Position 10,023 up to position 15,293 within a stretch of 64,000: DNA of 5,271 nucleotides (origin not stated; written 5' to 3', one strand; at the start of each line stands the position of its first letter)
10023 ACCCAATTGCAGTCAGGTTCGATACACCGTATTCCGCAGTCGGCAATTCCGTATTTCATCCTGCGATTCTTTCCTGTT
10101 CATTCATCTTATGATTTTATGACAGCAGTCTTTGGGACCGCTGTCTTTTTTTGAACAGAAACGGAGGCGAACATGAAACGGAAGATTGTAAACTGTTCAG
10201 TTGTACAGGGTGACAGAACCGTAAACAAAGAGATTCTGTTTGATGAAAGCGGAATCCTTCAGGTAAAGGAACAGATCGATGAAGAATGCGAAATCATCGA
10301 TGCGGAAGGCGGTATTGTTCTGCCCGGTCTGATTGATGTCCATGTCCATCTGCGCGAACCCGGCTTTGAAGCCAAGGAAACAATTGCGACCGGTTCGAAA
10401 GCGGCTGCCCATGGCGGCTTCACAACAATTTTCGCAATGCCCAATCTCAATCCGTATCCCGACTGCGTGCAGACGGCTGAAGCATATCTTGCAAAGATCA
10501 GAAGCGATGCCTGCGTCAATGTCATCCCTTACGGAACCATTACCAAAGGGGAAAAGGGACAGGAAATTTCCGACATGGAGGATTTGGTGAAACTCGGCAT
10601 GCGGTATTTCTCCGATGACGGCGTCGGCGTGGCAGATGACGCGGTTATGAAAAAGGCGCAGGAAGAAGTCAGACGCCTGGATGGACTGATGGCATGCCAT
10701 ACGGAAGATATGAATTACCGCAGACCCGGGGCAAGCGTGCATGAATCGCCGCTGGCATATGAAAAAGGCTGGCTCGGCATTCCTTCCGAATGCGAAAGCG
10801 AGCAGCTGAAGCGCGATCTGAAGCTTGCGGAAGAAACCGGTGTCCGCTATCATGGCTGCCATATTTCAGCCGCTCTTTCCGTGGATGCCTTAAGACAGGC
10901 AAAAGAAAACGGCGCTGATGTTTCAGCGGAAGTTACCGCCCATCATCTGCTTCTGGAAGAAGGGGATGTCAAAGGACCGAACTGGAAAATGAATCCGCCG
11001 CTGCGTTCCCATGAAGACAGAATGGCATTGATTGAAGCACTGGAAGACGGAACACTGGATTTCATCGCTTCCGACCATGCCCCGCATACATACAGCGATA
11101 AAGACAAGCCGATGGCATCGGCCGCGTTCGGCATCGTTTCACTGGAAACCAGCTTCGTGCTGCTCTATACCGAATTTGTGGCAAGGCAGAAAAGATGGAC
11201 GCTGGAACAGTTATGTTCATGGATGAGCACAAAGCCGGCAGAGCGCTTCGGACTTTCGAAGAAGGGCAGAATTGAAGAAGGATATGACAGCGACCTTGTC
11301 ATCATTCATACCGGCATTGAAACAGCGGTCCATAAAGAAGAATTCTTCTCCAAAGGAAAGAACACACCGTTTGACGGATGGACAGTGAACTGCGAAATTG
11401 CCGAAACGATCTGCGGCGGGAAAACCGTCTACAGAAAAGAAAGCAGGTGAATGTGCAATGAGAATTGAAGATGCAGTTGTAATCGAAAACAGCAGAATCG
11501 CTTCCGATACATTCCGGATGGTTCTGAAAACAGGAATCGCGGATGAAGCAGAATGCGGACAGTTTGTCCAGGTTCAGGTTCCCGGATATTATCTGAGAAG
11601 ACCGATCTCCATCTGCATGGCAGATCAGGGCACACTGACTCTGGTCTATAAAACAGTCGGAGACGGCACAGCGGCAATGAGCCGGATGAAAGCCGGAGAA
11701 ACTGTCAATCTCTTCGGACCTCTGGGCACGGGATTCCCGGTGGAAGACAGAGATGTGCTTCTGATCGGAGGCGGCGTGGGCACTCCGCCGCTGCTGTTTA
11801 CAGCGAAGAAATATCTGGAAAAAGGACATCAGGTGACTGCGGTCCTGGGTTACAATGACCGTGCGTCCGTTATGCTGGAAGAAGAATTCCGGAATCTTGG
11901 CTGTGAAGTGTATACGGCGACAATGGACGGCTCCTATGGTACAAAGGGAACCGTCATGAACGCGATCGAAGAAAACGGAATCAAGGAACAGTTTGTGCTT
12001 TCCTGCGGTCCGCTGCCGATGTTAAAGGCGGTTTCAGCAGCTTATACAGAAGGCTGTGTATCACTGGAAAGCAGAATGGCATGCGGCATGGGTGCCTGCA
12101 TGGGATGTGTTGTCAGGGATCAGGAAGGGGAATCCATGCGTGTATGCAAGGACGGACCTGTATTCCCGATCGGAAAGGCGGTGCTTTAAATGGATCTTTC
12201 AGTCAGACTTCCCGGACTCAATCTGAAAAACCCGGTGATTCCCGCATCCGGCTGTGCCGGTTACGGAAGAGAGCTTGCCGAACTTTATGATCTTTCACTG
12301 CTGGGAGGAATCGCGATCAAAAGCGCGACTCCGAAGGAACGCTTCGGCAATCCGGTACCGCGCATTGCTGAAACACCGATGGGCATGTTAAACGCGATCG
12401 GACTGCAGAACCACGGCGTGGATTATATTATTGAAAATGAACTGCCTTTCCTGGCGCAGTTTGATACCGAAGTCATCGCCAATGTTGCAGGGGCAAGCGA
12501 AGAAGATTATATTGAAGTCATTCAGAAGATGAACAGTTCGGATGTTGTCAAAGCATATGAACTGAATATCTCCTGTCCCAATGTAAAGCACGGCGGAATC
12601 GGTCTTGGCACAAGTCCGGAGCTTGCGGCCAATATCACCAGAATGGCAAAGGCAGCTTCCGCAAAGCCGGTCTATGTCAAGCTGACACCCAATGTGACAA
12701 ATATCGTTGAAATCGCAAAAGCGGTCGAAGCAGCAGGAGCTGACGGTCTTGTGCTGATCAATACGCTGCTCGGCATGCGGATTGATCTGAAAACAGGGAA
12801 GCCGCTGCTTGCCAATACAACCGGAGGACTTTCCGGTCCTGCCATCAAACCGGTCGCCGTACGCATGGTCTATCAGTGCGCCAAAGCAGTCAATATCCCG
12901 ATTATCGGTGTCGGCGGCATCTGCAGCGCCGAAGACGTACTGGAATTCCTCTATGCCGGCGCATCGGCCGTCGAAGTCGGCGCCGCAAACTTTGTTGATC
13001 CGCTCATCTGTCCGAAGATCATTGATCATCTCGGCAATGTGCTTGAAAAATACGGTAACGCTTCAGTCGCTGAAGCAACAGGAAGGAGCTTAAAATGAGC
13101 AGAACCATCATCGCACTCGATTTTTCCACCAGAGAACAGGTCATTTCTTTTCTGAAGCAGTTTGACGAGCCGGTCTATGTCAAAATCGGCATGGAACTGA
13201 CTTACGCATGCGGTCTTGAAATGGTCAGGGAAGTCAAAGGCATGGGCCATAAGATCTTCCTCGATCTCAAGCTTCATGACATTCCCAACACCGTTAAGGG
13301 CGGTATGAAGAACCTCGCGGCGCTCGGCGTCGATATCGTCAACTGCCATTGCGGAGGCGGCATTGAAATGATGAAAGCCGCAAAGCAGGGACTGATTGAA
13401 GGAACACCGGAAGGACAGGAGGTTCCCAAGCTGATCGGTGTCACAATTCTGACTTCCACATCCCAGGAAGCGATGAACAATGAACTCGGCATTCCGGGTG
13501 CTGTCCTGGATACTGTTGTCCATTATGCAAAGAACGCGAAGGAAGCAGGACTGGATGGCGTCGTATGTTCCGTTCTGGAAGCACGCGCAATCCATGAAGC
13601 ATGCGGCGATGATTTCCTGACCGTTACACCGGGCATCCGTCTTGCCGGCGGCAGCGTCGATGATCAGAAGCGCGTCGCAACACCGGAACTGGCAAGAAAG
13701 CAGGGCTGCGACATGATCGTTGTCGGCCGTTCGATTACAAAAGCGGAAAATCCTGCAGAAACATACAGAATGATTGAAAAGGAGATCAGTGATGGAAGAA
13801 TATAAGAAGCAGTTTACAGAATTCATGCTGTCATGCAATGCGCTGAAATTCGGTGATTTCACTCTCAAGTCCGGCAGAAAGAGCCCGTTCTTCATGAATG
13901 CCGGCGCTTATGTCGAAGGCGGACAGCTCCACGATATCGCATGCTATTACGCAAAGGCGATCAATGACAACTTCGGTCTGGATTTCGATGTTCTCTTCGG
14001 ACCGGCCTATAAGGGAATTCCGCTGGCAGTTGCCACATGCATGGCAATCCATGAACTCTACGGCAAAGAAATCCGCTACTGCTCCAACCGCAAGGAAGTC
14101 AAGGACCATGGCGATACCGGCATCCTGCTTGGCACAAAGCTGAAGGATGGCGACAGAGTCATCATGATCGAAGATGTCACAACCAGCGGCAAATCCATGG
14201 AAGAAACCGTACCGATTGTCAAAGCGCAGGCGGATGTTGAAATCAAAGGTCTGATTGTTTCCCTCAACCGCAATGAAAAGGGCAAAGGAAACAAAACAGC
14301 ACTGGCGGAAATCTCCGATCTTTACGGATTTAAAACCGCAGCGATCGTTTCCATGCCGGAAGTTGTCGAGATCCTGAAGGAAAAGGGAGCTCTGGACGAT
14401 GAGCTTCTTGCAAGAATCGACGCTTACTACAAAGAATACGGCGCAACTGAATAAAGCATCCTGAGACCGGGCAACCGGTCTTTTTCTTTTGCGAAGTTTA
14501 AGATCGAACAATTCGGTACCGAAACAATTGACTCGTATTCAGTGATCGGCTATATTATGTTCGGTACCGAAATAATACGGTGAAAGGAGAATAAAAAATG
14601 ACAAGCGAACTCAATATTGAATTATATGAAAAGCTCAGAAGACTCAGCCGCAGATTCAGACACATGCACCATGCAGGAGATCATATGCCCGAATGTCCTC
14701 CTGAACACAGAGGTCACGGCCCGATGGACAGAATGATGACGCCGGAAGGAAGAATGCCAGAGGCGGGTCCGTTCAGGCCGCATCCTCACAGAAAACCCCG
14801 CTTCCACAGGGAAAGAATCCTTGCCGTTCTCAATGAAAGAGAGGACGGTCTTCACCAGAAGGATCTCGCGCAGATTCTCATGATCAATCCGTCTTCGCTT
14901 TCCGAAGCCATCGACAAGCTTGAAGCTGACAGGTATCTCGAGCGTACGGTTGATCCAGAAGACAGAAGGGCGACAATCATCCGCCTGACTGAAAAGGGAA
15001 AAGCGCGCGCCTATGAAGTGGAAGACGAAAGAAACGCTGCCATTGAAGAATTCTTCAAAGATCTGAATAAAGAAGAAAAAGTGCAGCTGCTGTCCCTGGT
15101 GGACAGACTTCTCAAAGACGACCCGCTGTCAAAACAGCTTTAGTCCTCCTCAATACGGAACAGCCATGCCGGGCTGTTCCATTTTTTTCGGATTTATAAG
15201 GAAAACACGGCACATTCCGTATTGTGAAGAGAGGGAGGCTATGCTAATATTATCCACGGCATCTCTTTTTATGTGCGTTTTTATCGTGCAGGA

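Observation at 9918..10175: Leader-peptide attenuator on a pyr operon with no PyrR in view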

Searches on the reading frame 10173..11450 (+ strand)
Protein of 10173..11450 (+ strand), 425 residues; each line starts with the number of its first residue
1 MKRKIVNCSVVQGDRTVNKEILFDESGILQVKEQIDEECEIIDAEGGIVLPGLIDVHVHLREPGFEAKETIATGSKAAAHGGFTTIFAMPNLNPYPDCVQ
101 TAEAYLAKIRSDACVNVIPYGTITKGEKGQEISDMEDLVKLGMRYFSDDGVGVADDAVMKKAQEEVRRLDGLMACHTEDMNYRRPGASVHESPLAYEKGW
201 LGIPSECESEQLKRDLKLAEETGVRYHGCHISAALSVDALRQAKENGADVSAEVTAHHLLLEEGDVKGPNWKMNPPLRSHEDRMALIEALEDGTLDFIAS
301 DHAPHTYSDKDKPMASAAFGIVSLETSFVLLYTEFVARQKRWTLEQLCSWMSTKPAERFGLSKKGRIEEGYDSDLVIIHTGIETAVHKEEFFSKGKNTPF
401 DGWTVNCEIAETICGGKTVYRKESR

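Call 14: search_protein_families(library=ncbifam, proteins=[window:10173-11450:+])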
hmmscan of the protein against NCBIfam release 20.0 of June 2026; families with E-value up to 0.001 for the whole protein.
window:10173-11450:+ (425 aa): 62 families (the best 25 are shown)
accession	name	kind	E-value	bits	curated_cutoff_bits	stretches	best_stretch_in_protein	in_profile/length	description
NF006837.0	PRK09357.1-2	equivalog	2.4e-145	484.4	575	1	1-424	1-426/428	dihydroorotase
TIGR00857.1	pyrC_multi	subfamily_domain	6.6e-117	391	279.05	1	16-422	3-411/412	dihydroorotase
NF006836.0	PRK09357.1-1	equivalog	1.9e-105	353.1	538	1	18-421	16-425/432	dihydroorotase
NF006845.0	PRK09357.2-6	equivalog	4.7e-101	338.5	728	1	5-422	5-427/428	dihydroorotase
NF006843.0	PRK09357.2-4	equivalog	3.9e-99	332.4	786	1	1-424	1-424/431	dihydroorotase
NF006839.0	PRK09357.1-4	equivalog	7.2e-96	321.4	576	1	15-421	16-421/422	dihydroorotase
NF006844.0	PRK09357.2-5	equivalog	8.6e-96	321.5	701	1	9-421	10-421/422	dihydroorotase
NF006841.0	PRK09357.2-2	equivalog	3e-90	302.9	640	1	12-423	13-420/421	dihydroorotase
NF006558.0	PRK09059.1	equivalog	1.1e-89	301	645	1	31-422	40-429/430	dihydroorotase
NF002668.0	PRK02382.1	equivalog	1.4e-81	274.4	452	1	16-423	13-414/436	dihydroorotase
NF006842.0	PRK09357.2-3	equivalog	5.8e-79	265.7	695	1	33-406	41-424/440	dihydroorotase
NF005751.0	PRK07575.1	equivalog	1.5e-77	260.9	529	1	8-422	10-422/440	dihydroorotase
TIGR03178.1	allantoinase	equivalog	7.5e-77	259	357.85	1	7-423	6-428/441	allantoinase AllB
NF004839.0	PRK06189.1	equivalog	8.6e-76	255.4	631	1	6-423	8-434/451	allantoinase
NF005791.0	PRK07627.1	equivalog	4e-69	233.6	442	1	40-422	44-424/425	dihydroorotase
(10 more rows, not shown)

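Call 20: find_related_loci(query=window:10173-11450:+, collection=genome_contigs, flank=2500)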
Query window:10173-11450:+ (425 aa) in genome_contigs; peptide patterns used: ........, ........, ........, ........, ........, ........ (x = any residue, [..] = any of these).
39 stretches matched a pattern; 20 encode a relative of the query (tblastn E <= 1e-3); 20 distinct loci.
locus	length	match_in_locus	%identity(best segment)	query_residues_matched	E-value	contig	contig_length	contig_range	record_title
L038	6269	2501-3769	78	1-422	0e+0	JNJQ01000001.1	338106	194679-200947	Erysipelotrichaceae bacterium NK3D112 T373DRAFT_scaffold00001.1_C, whole genome shotgun sequence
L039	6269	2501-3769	78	1-422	0e+0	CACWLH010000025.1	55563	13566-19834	MAG: uncultured Erysipelotrichaceae bacterium isolate RUG10685 genome assembly, contig: RUG10685_asm_25, whole genome sh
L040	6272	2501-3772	76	1-424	0e+0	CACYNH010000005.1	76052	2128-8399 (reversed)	MAG: uncultured Erysipelotrichaceae bacterium isolate RUG12097 genome assembly, contig: RUG12097_asm_5, whole genome sho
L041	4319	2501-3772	73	1-423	0e+0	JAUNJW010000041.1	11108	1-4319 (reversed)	MAG: Erysipelotrichaceae bacterium isolate S2M_St_7 NODE_722_length_11108_cov_5.426219, whole genome shotgun sequence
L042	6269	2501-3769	69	1-423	0e+0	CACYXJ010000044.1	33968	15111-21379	MAG: uncultured Erysipelotrichaceae bacterium isolate RUG12361 genome assembly, contig: RUG12361_asm_44, whole genome sh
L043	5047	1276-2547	66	1-424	0e+0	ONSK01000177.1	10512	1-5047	uncultured Erysipelotrichaceae bacterium isolate RUG597 genome assembly, contig: k87_26824428, whole genome shotgun sequ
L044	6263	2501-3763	67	3-423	0e+0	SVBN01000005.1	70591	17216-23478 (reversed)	MAG: Erysipelotrichaceae bacterium isolate SIG229 NODE_9322_length_70591_cov_2.175522, whole genome shotgun sequence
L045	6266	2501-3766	65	3-424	0e+0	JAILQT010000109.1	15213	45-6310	MAG: Solobacterium sp. isolate RUI365 k141_7506775_flag=1_multi=10.0000_len=15213, whole genome shotgun sequence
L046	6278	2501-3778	67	1-425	0e+0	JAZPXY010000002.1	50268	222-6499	MAG: Bulleidia sp. isolate T1900044649_TS20190115.MAGScoT_cleanbin_000018 SGB_1401_k141_307338, whole genome shotgun seq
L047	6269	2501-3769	65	1-423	0e+0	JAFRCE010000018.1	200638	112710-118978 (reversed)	MAG: Solobacterium sp. isolate RGIG2362 Goat_Ileum-2__c172503, whole genome shotgun sequence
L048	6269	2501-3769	65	1-423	0e+0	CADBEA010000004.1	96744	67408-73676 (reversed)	MAG: uncultured Erysipelotrichaceae bacterium isolate RUG13885 genome assembly, contig: RUG13885_asm_4, whole genome sho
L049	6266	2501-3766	64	1-421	4e-178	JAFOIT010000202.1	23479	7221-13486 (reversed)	MAG: Solobacterium sp. isolate RGIG505 Dairy_cattle_Duodenum-2__c778623, whole genome shotgun sequence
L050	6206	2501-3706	59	20-421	2e-167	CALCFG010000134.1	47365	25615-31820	MAG TPA_asm: uncultured Erysipelotrichaceae bacterium isolate ERR318692_bin.85_CONCOCT_v1.1_MAG genome assembly, contig:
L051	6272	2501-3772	76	1-423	0e+0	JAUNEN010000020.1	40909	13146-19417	MAG: Erysipelotrichaceae bacterium isolate S24M_St_67 NODE_147_length_40909_cov_17.933642, whole genome shotgun sequence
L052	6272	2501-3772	58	5-421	9e-151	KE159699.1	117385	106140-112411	Firmicutes bacterium M10-2 genomic scaffold acPFH-supercont1.6, whole genome shotgun sequence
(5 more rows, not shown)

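Call 24: find_related_loci(query=window:10173-11450:+, collection=metagenome_contigs, flank=700)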
Query window:10173-11450:+ (425 aa) in metagenome_contigs; peptide patterns used: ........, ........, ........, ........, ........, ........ (x = any residue, [..] = any of these).
66 stretches matched a pattern; 17 encode a relative of the query (tblastn E <= 1e-3); 17 distinct loci.
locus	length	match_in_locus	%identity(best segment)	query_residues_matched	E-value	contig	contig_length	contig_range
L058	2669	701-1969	78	1-422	0e+0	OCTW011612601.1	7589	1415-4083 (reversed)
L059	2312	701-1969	65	1-423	0e+0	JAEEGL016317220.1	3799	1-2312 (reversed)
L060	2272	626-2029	58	1-424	0e+0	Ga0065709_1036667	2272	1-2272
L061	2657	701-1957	59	3-422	8e-174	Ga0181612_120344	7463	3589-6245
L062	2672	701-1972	59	1-421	3e-170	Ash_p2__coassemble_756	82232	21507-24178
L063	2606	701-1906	59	20-421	3e-170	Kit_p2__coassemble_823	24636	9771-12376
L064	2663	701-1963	60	1-420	1e-159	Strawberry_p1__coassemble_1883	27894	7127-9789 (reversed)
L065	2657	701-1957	54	5-421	5e-159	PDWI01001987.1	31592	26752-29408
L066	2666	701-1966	55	2-419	1e-158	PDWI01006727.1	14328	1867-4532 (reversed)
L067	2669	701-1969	53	2-421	2e-157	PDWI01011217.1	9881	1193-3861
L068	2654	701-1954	52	3-420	7e-144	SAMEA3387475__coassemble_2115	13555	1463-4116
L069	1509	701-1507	74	1-268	2e-134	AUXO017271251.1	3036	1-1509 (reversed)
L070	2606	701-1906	59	20-421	2e-171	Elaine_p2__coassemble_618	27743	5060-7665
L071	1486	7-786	70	165-424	7e-124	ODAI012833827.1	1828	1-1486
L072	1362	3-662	72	204-423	3e-112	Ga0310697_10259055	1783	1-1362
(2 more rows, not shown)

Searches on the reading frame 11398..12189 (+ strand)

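Call 14: search_protein_families(library=ncbifam, proteins=[window:11398-12189:+])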
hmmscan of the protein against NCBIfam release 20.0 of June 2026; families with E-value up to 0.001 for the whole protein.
window:11398-12189:+ (263 aa): 18 families
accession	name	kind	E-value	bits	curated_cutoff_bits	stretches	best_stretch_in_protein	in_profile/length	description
NF000799.0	PRK00054.1-4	equivalog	1.4e-68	230.8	314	1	22-263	3-258/258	dihydroorotate dehydrogenase electron transfer subunit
NF000797.0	PRK00054.1-2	equivalog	8.3e-66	222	270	1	16-263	7-267/267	dihydroorotate dehydrogenase electron transfer subunit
NF000798.0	PRK00054.1-3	equivalog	2.7e-51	174.6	219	1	24-257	6-238/244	dihydroorotate dehydrogenase electron transfer subunit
NF000796.0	PRK00054.1-1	equivalog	1.5e-42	145.6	224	1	41-258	21-232/254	dihydroorotate dehydrogenase electron transfer subunit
NF004862.0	PRK06222.1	subfamily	1.3e-39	136.4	220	1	28-256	4-243/281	sulfide/dihydroorotate dehydrogenase-like FAD/NAD-binding protein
NF009414.0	PRK12778.1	equivalog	1.8e-37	129.1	1103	1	28-256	4-243/752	bifunctional dihydroorotate dehydrogenase B NAD binding subunit/NADPH-dependent glutamate synthase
NF009413.0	PRK12775.1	equivalog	9.2e-26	89.9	1895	1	44-256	21-243/1006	putative trifunctional 2-polyprenylphenol hydroxylase/glutamate synthase subunit beta/ferritin domain-containing protein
NF006220.0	PRK08345.1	subfamily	1.8e-23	83.3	395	2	53-140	45-136/294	cytochrome-c3 hydrogenase subunit gamma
TIGR02911.1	sulfite_red_B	equivalog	7.7e-22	77.6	288.6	1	38-260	22-255/261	anaerobic sulfite reductase subunit AsrB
NF040835.1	sulfhyd_HydG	equivalog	1.8e-20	73.4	650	2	52-133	51-136/292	NADPH-dependent hydrogenase/sulfhydrogenase 1 subunit gamma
NF009415.0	PRK12779.1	equivalog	5.4e-18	64.3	1519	1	25-254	650-911/944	putative bifunctional glutamate synthase subunit beta/2-polyprenylphenol hydroxylase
NF040830.1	sulfhyd_ShyC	equivalog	7.4e-18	64.7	600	2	52-145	40-136/288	NAD(P)-dependent hydrogenase/sulfhydrogenase 2 subunit gamma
NF040810.1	BenC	equivalog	1.2e-13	50.9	430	1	25-221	106-320/333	benzoate 1,2-dioxygenase electron transfer component BenC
NF004470.0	PRK05802.1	equivalog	5.3e-13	48.7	313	1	50-251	95-315/330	sulfide/dihydroorotate dehydrogenase-like FAD/NAD-binding protein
NF045803.1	MethMoxFADbindMmoC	equivalog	7.4e-12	44.7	500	1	26-224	109-333/343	aromatic/alkene monooxygenase hydroxylase FAD-binding subunit MmoC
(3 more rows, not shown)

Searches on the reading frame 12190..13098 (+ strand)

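Call 14: search_protein_families(library=ncbifam, proteins=[window:12190-13098:+])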
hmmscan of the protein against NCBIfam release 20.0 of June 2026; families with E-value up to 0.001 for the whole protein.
window:12190-13098:+ (302 aa): 22 families
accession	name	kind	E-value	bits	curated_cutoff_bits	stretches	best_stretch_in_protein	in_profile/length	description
NF005574.0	PRK07259.1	equivalog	1.1e-130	435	269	1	2-299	4-301/304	dihydroorotate dehydrogenase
TIGR01037.2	pyrD_sub1_fam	subfamily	5e-116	387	270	1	3-300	1-299/300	dihydroorotate dehydrogenase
NF041011.1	dihydoor_dh_Arch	equivalog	5.4e-62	209.5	330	1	6-300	2-287/289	dihydroorotate dehydrogenase PyrD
NF006183.0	PRK08318.1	equivalog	1.7e-40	139.1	335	1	2-301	3-320/422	NAD-dependent dihydropyrimidine dehydrogenase subunit PreA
NF002702.0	PRK02506.1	equivalog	4.5e-39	134.4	301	1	2-299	3-308/313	dihydroorotate oxidase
NF003652.0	PRK05286.2-5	equivalog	1.6e-31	109.8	267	1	3-289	51-348/353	quinone-dependent dihydroorotate dehydrogenase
TIGR01036.1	pyrD_sub2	equivalog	3.7e-28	98.3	200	1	3-300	46-354/356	dihydroorotate dehydrogenase (quinone)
NF003645.0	PRK05286.1-2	equivalog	5e-28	98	366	1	3-300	46-354/359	quinone-dependent dihydroorotate dehydrogenase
NF003651.0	PRK05286.2-4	equivalog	2.5e-27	95.5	448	1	3-299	62-374/377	quinone-dependent dihydroorotate dehydrogenase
NF003650.0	PRK05286.2-3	equivalog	2.5e-26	92.5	477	1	3-300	73-388/393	quinone-dependent dihydroorotate dehydrogenase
NF003649.0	PRK05286.2-2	equivalog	5.6e-25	88.1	505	1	4-302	51-351/351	quinone-dependent dihydroorotate dehydrogenase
NF003646.0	PRK05286.1-4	equivalog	6e-23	81.2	457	1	4-263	46-317/341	quinone-dependent dihydroorotate dehydrogenase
NF003644.0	PRK05286.1-1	equivalog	4.6e-21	75.3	418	1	5-278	47-333/336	quinone-dependent dihydroorotate dehydrogenase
NF005741.0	PRK07565.1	subfamily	1.5e-19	70.3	303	1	91-295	101-301/335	dihydroorotate dehydrogenase-like protein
NF003648.0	PRK05286.2-1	equivalog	1.4e-17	63.6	433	1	5-299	53-354/360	quinone-dependent dihydroorotate dehydrogenase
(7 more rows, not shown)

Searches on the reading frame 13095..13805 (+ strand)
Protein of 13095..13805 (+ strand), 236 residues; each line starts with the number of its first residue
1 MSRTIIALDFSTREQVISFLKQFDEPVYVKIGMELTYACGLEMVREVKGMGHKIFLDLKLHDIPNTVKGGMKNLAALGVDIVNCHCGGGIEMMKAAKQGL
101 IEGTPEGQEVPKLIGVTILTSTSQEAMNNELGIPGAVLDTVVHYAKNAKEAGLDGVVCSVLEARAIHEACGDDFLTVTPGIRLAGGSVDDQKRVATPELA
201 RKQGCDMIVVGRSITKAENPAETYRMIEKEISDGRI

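Call 14: search_protein_families(library=ncbifam, proteins=[window:13095-13805:+])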
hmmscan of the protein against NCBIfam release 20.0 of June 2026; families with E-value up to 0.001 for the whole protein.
window:13095-13805:+ (236 aa): 8 families
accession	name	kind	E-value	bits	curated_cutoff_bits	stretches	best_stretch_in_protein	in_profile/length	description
NF001273.0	PRK00230.1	equivalog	6.2e-86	287.5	193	1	2-232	5-230/233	orotidine-5'-phosphate decarboxylase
TIGR01740.1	pyrF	equivalog_domain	8.7e-61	205.4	92.3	1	5-227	2-215/216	orotidine-5'-phosphate decarboxylase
NF010386.0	PRK13813.1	equivalog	3.3e-40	138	208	1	2-232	5-214/216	orotidine 5'-phosphate decarboxylase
TIGR03128.2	RuMP_HxlA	equivalog_domain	1.1e-06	28.5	200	1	6-230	3-204/205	3-hexulose-6-phosphate synthase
NF005442.0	PRK07028.1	equivalog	6.9e-06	24.9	593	0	197-233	176-212/430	bifunctional hexulose-6-phosphate synthase/ribonuclease regulator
NF009832.1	PRK13306.1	subfamily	3.2e-05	23.5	250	1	6-232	7-211/215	3-dehydro-L-gulonate-6-phosphate decarboxylase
NF009833.0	PRK13307.1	equivalog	6.3e-05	22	274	0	198-230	346-378/392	bifunctional 5,6,7,8-tetrahydromethanopterin hydro-lyase/3-hexulose-6-phosphate synthase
NF041755.1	RuMP_HxlAB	equivalog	7.5e-05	21.8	500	0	201-231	180-210/391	bifunctional 3-hexulose-6-phosphate synthase/6-phospho-3-hexuloisomerase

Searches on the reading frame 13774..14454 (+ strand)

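Call 14: search_protein_families(library=ncbifam, proteins=[window:13774-14454:+])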
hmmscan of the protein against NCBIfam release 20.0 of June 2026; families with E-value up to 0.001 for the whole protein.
window:13774-14454:+ (226 aa): 9 families
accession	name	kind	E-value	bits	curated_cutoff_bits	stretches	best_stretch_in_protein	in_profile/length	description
TIGR00336.1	pyrE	equivalog_domain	3.9e-45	153.7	106.8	1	16-195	1-171/173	orotate phosphoribosyltransferase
NF010382.0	PRK13809.1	equivalog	3.8e-15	55.8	208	1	17-220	16-204/210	orotate phosphoribosyltransferase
TIGR01367.1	pyrE_Therm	equivalog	8.5e-15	54.8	150.25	1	18-172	6-150/187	orotate phosphoribosyltransferase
NF004034.0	PRK05500.1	equivalog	9.9e-13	47.5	656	1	21-212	297-471/478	bifunctional orotidine-5'-phosphate decarboxylase/orotate phosphoribosyltransferase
NF001729.0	PRK00455.1-3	equivalog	1.9e-09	37.2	245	1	16-220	18-214/231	orotate phosphoribosyltransferase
NF002620.0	PRK02277.1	subfamily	1.5e-07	31.3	115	1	50-153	67-169/201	orotate phosphoribosyltransferase-like protein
NF006328.0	PRK08558.1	equivalog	1.6e-05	24.6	184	1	70-169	111-218/238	adenine phosphoribosyltransferase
NF005592.0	PRK07322.1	subfamily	2.4e-05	23.8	143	0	125-168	119-161/180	adenine phosphoribosyltransferase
NF002635.0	PRK02304.1-4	subfamily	0.00076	19.1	146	0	121-170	110-158/188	adenine phosphoribosyltransferase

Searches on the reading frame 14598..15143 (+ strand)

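Call 14: search_protein_families(library=ncbifam, proteins=[window:14598-15143:+])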
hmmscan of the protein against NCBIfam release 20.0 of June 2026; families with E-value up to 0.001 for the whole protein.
window:14598-15143:+ (181 aa): 14 families
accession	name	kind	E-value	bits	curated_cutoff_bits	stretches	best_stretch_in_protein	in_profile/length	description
NF045593.1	bilirub_TF_BilQ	equivalog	3.6e-12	46.1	125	1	81-173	41-133/135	bilirubin utilization transcriptional regulator BilQ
TIGR02337.1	HpaR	equivalog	1.4e-10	41.1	121.2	1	73-171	32-129/130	homoprotocatechuate degradation operon regulator HpaR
NF002926.0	PRK03573.1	equivalog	2.7e-09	37.1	120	1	83-173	45-135/144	transcriptional regulator SlyA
NF050133.1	TransRegFabT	equivalog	1.5e-07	31.8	200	1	86-164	45-123/138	fatty acid biosynthesis transcriptional regulator FabT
NF041230.1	BagL_FevM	exception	1.6e-07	31.4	230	1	75-163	46-133/145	MarR family transcriptional regulator BagL/FevM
NF053777.1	Saro0803TransReg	equivalog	3.2e-07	30.1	200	1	80-171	47-138/140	Saro_0803 family transcriptional regulator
TIGR04472.1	reg_rSAM_mob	hypoth_equivalog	3.9e-07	30.2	240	1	72-173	34-134/141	radical SAM mobile pair system MarR family transcriptional regulator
NF038251.1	AdcR_fam_Zn_TF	equivalog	8.4e-07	29.3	175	1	72-159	39-127/143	zinc-dependent MarR family transcriptional regulator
NF008122.0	PRK10870.1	equivalog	4.3e-06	26.6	157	1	103-173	90-160/176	transcriptional repressor MprA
NF008565.1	PRK11512.1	equivalog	9.3e-06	25.7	240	1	88-172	58-143/144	multiple antibiotic resistance transcriptional regulator MarR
NF003025.0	PRK03902.1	equivalog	4.5e-05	23.5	138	1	85-160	23-91/142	transcriptional regulator MntR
NF052638.1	TransRegOhrRVib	equivalog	8e-05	22.4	200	1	81-172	48-137/141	transcriptional regulator OhrR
NF052438.1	TransRegRv0880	equivalog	0.00033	20.5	220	1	81-169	45-133/143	Rv0880 family HTH-type transcriptional regulator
TIGR01889.1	Staph_reg_Sar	paralog_domain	0.0007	19.9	62.6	0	75-138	31-97/109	staphylococcal accessory regulator family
